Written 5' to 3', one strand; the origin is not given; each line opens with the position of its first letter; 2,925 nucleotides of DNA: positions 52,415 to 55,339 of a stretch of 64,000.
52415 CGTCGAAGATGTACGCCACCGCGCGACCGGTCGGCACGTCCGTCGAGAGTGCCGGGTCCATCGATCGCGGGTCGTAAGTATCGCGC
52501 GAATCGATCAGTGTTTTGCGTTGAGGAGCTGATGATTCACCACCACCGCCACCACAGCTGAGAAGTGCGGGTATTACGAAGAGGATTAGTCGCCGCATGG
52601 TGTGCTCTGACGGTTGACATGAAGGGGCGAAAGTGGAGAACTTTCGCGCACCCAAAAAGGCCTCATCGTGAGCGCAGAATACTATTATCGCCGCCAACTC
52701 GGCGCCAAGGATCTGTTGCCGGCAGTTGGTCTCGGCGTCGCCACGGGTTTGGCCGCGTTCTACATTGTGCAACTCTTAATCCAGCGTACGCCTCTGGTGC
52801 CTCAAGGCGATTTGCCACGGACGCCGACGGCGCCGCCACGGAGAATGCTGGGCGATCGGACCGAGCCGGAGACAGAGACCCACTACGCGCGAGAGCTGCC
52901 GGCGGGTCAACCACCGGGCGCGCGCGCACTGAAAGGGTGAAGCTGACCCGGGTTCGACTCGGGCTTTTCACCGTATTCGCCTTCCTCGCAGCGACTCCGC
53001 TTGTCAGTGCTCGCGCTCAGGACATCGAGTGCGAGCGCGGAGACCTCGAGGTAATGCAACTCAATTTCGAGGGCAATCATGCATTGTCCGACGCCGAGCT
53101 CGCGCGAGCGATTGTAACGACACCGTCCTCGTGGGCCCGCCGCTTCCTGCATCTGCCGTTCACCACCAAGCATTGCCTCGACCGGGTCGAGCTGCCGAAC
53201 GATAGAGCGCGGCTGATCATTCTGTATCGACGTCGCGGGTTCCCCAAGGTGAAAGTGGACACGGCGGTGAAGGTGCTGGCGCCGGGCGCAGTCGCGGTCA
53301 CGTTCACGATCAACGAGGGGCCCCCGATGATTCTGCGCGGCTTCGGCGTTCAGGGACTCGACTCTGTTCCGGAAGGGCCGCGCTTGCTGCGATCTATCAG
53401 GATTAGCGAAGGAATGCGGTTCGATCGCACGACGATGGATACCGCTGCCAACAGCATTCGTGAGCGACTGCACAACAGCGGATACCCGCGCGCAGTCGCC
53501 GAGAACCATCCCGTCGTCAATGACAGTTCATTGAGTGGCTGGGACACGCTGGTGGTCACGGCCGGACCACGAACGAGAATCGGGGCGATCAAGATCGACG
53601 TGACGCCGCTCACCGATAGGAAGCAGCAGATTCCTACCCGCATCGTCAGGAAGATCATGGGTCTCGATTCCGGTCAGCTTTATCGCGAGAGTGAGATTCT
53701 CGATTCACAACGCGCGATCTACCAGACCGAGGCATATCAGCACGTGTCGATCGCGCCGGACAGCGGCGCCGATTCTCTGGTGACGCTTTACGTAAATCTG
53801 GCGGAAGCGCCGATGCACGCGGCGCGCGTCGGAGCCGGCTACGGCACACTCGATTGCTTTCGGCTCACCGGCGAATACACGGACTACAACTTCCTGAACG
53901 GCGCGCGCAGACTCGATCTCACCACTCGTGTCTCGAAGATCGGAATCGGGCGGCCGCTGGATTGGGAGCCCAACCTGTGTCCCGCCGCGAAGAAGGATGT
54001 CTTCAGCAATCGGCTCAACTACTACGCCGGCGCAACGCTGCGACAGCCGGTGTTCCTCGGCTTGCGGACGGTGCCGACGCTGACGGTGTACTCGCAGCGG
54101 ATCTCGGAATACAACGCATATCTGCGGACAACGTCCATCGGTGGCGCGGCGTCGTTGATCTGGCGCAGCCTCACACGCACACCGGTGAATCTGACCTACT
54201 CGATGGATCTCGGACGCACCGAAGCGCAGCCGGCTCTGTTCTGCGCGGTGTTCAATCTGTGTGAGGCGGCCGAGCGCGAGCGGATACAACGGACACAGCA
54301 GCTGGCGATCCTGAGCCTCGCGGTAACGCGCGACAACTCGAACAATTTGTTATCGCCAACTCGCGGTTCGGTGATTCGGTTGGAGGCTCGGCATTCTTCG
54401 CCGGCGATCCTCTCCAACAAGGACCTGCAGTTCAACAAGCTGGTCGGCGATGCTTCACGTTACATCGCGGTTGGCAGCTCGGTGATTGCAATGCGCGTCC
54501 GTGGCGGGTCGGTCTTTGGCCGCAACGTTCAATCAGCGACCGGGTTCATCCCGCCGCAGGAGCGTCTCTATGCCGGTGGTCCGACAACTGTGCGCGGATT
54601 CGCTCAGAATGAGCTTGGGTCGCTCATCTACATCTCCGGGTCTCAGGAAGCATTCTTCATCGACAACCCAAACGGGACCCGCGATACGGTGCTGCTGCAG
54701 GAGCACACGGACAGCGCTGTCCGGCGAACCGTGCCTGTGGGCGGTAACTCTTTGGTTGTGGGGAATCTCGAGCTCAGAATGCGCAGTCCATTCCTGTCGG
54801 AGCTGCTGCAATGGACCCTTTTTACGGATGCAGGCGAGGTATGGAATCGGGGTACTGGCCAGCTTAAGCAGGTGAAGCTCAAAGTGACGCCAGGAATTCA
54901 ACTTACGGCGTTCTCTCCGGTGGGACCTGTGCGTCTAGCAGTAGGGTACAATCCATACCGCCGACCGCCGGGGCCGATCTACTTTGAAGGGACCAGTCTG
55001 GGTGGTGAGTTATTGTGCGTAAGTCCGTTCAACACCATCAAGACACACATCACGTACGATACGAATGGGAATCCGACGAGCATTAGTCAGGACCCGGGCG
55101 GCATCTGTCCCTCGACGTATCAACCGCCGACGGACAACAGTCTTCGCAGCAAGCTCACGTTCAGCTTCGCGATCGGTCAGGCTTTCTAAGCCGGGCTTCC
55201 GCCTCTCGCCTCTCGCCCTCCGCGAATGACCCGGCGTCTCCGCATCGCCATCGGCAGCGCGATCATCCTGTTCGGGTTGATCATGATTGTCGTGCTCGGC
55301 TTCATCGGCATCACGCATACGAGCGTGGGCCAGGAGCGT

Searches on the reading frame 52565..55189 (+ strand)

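Call 52: search_protein_families(library=pfam, proteins=[window:52565-55189:+], max_evalue=0.0001)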
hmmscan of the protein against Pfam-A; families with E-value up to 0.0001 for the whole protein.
window:52565-55189:+ (874 aa): 2 families
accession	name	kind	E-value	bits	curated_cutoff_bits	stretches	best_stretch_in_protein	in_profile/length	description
PF01103.29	Omp85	-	1.6e-34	120.4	24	1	484-799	18-307/325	Omp85 superfamily domain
PF07244.20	POTRA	-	2.3e-15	57.5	21.3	1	163-252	3-79/79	Surface antigen variable number repeat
